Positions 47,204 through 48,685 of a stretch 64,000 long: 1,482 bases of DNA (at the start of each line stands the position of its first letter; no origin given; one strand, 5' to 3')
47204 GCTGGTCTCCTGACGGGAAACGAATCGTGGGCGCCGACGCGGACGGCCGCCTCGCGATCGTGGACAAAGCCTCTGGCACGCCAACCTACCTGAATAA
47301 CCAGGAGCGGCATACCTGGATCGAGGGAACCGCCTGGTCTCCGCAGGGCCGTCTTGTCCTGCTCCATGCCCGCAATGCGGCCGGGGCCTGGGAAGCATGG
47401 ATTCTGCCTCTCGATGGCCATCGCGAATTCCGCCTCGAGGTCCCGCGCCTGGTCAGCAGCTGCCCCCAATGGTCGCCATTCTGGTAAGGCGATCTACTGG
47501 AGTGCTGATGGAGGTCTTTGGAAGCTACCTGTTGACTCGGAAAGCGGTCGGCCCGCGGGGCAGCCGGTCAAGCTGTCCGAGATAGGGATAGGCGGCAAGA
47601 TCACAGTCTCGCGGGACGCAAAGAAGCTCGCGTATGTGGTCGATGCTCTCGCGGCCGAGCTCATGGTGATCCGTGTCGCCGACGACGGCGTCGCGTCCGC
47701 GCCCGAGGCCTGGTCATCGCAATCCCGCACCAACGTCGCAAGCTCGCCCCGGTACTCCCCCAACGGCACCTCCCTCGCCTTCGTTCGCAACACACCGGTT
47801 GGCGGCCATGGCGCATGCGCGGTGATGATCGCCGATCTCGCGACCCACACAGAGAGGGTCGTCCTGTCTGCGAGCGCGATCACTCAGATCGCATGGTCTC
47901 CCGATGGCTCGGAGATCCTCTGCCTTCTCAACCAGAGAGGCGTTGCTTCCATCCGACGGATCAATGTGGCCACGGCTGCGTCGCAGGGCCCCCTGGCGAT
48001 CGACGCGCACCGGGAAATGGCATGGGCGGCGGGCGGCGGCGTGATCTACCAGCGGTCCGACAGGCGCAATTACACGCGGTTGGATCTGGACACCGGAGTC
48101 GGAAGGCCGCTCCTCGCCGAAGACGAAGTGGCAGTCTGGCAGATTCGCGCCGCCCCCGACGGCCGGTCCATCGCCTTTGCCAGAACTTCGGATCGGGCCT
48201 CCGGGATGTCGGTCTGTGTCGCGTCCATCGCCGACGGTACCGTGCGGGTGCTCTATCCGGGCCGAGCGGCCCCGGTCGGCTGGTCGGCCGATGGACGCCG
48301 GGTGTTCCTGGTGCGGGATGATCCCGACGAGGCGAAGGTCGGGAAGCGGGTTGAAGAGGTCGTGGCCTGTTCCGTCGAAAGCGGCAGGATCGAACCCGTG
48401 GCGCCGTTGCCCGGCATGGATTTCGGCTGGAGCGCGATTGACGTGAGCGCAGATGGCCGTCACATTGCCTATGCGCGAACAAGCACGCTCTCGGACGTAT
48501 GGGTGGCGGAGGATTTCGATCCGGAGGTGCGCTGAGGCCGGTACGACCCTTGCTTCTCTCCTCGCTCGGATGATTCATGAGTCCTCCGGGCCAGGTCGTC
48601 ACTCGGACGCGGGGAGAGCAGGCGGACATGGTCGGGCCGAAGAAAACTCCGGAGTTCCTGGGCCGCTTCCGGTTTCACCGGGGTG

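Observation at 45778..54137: Signalling cluster: a transmembrane Ser/Thr kinase with a periplasmic TolB-like propeller, then an FHA-sigma54 activator, then a giant FG-GAP surface protein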

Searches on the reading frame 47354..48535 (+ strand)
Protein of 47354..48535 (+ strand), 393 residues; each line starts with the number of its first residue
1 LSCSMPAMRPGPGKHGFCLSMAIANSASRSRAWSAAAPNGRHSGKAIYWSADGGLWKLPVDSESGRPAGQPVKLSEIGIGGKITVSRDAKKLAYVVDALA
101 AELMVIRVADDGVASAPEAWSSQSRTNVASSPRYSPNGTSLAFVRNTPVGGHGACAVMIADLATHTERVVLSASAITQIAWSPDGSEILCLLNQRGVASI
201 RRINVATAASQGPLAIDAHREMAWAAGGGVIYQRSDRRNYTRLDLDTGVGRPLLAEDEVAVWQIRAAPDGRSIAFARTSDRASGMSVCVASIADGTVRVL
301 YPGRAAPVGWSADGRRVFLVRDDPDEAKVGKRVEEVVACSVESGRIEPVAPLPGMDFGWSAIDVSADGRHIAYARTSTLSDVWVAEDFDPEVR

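Call 6: search_protein_families(library=pfam, proteins=[window:47354-48535:+], max_evalue=0.01)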
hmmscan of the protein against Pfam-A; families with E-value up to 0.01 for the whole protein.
window:47354-48535:+ (393 aa): 4 families
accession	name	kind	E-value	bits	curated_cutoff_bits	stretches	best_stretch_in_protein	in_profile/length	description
PF07676.18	PD40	-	8.3e-12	45.2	20.9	0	131-148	13-30/38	WD40-like Beta Propeller Repeat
PF25174.1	Beta-prop_THOC3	-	0.00089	18.8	305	0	165-275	81-188/272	THOC3 beta-propeller domain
PF00930.27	DPPIV_N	-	0.0018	17.5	22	0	123-146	41-62/354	Dipeptidyl peptidase IV (DPP IV) N-terminal region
PF02897.21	Peptidase_S9_N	-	0.0027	17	24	0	82-120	128-167/414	Prolyl oligopeptidase, N-terminal beta-propeller domain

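Call 58: find_homologous_proteins(query=window:47480-48535:+, max_evalue=0.00001)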
Query window:47480-48535:+ (351 aa): 15 proteins with E <= 0.00001 among 8000 candidates.
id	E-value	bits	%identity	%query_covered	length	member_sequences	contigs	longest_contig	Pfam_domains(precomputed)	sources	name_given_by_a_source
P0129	1.5e-189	648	100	85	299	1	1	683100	PF26549.1,PF07676.19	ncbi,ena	-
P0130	1.7e-20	92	27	91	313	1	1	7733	PF26549.1,PF26550.2,PF07676.19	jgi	jgi:Tol biopolymer transport system component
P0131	6.5e-14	70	29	96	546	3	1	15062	PF10647.16,PF26549.1,PF23381.2,PF26550.2,PF02897.22,PF07676.19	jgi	jgi:Tol biopolymer transport system component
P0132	5.7e-12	64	32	48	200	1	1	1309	PF26549.1,PF07676.19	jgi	jgi:Tol biopolymer transport system component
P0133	5.6e-10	57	35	37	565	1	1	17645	PF26549.1,PF00930.28,PF26550.2,PF07676.19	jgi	-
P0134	3.1e-9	55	23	98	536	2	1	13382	PF10647.16,PF25174.2,PF26549.1,PF00930.28,PF09142.18,PF26550.2,PF19283.5,PF07676.19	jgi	jgi:Tol biopolymer transport system component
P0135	1.2e-7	50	25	71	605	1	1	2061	PF25174.2,PF26549.1,PF00930.28,PF26550.2,PF07676.19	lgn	-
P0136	1.2e-7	50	27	74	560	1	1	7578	PF26549.1,PF26550.2,PF07676.19,PF08450.19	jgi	jgi:Tol biopolymer transport system component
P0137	6.5e-7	47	26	99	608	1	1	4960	PF25174.2,PF26549.1,PF00930.28,PF26550.2,PF07676.19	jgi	-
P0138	1.3e-6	46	29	54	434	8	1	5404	PF10647.16,PF25174.2,PF26549.1,PF00930.28,PF23381.2,PF14583.13,PF04052.19,PF26550.2,PF07676.19,PF23414.2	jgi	jgi:TolB protein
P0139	2.2e-6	46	29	39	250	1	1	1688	PF26549.1,PF26550.2,PF07676.19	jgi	jgi:Tol biopolymer transport system component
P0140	5.9e-6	44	28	54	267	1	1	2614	PF25174.2,PF26549.1,PF00930.28,PF24797.2,PF23381.2,PF26550.2,PF07676.19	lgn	-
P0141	6.1e-6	44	30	52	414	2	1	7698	PF10647.16,PF25174.2,PF26549.1,PF00930.28,PF04052.19,PF26550.2,PF07676.19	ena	-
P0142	8.5e-6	44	29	41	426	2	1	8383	PF25174.2,PF26549.1,PF00930.28,PF23381.2,PF04052.19,PF26550.2,PF07676.19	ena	-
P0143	8.7e-6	44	23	73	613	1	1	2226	PF02129.25,PF00326.28,PF07859.20,PF25174.2,PF26549.1,PF05448.19,PF01738.25,PF26550.2,PF07676.19,PF12146.16,PF20434.6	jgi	jgi:dipeptidyl aminopeptidase/acylaminoacyl peptidase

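Call 61: search_protein_families(library=ncbifam, proteins=[window:47480-48535:+], max_evalue=0.01)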
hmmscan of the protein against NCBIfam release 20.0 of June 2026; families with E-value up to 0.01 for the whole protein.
window:47480-48535:+ (351 aa): 3 families
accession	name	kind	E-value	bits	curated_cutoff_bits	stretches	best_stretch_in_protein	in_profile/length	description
TIGR02800.1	propeller_TolB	equivalog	4.6e-14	52.2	343.15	1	48-281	157-386/418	Tol-Pal system beta propeller repeat protein TolB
NF033523.0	lasso_peptidase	equivalog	2e-06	26.9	400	1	44-151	43-151/638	Atxe2 family lasso peptide isopeptidase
NF002183.0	PRK01029.1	equivalog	1.6e-05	24.2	405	1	42-168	237-363/429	Tol-Pal system protein TolB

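Call 106: predict_structure(alignment_id=A5)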
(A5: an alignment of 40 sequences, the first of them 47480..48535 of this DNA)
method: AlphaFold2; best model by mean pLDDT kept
length: 351 residues; sequences in the alignment: 40
mean_pLDDT: 92.0   pTM: 0.87
mean pLDDT of the five models: 92.0, 91.1, 91.0, 90.7, 90.1
residues with pLDDT >= 90: 266; 70-90: 78; 50-70: 7; < 50: 0
segments of 3 or more residues with pLDDT < 50: none
pLDDT, mean of each block of 10 residues (from residue 1): 86 93 95 83 92 87 95 90 80 97 86 94 95 95 96 95 95 94 92 97 95 96 95 88 92 96 96 96 84 95 96 83 97 88 89 64
secondary structure, 60 per line:
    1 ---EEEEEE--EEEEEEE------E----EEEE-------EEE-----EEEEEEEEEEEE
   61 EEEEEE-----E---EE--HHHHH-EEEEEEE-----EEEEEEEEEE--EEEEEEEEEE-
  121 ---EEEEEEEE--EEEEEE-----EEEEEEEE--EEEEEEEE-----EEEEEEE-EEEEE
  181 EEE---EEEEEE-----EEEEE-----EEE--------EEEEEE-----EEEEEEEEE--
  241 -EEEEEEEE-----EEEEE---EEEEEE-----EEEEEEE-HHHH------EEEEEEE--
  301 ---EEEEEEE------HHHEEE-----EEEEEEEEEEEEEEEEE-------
elements in order: E4-9 E12-18 E30-33 E41-43 E49-66 H80-84 E86-92 E98-107 E110-119 E124-131 E134-139 E145-152 E155-162 E168-174 E176-183 E187-192 E198-202 E208-210 E219-224 E230-238 E242-249 E255-259 E263-268 E274-280 H282-285 E292-298 E304-310 E320-322 E328-344

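Call 108: fold_search(model_id=the predicted structure, library=pdb)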
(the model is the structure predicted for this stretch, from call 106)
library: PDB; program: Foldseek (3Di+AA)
matches with E <= 10: 1656; with E <= 0.001: 1171
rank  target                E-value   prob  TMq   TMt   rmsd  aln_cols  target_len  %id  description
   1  7mx5_A                2.8e-14  1.00  0.55  0.48  22.7       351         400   16  Crystal structure of TolB from Acinetobacter baumannii (released 2021-05-26)
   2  7mx5_B                7.8e-14  1.00  0.55  0.49  23.1       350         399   15  Crystal structure of TolB from Acinetobacter baumannii (released 2021-05-26)
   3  4pwz_B                1.7e-13  1.00  0.53  0.47  23.4       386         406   16  Crystal structure of TolB protein from Yersinia pestis CO92 (released 2014-04-02)
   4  9a2l_MODEL_1_A        9.2e-13  1.00  0.54  0.45  23.8       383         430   14  Model of E. coli TolB by in-cell photo-crosslinking MS and deep learning (released 2023-02-24)
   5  4r40_C                1.9e-12  1.00  0.53  0.47  23.3       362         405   16  Crystal Structure of TolB/Pal complex from Yersinia pestis. (released 2014-09-03)
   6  1c5k                  2.4e-12  1.00  0.52  0.47  23.0       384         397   15  THE STRUCTURE OF TOLB, AN ESSENTIAL COMPONENT OF THE TOL-DEPENDENT TRANSLOCATION SYSTEM AND ITS INTERACTIONS WITH THE TR (released 2000-12-06)
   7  3iax_A                3.8e-12  1.00  0.52  0.46  23.0       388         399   16  The crystal structure of the TolB box of Colicin A in complex with TolB reveals important differences in the recruitme (released 2009-10-13)
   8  4pwz_A                4.2e-12  1.00  0.53  0.47  23.7       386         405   16  Crystal structure of TolB protein from Yersinia pestis CO92 (released 2014-04-02)
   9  2w8b_A                4.4e-12  1.00  0.56  0.48  23.2       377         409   16  Crystal structure of processed TolB in complex with Pal (released 2009-02-17)
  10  4jml_A                4.4e-12  1.00  0.54  0.49  22.9       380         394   16  Crystal structure of the TolB(P201C)-ColicinE9 TBE peptide(A33C) complex. (released 2013-07-17)
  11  4r40_A                7.2e-12  1.00  0.56  0.49  23.1       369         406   17  Crystal Structure of TolB/Pal complex from Yersinia pestis. (released 2014-09-03)
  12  1crz                  8.0e-12  1.00  0.54  0.47  23.0       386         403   16  CRYSTAL STRUCTURE OF THE E. COLI TOLB PROTEIN (released 2000-08-16)
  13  2ivz_C                8.4e-12  1.00  0.53  0.48  22.3       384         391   15  Structure of TolB in complex with a peptide of the colicin E9 T- domain (released 2006-08-16)
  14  6pnv                  9.7e-12  1.00  0.55  0.48  22.6       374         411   16  1.42 Angstrom Resolution Crystal Structure of Translocation Protein TolB from Salmonella enterica (released 2019-07-17)
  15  2w8b_B                2.4e-11  1.00  0.55  0.48  23.2       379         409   16  Crystal structure of processed TolB in complex with Pal (released 2009-02-17)
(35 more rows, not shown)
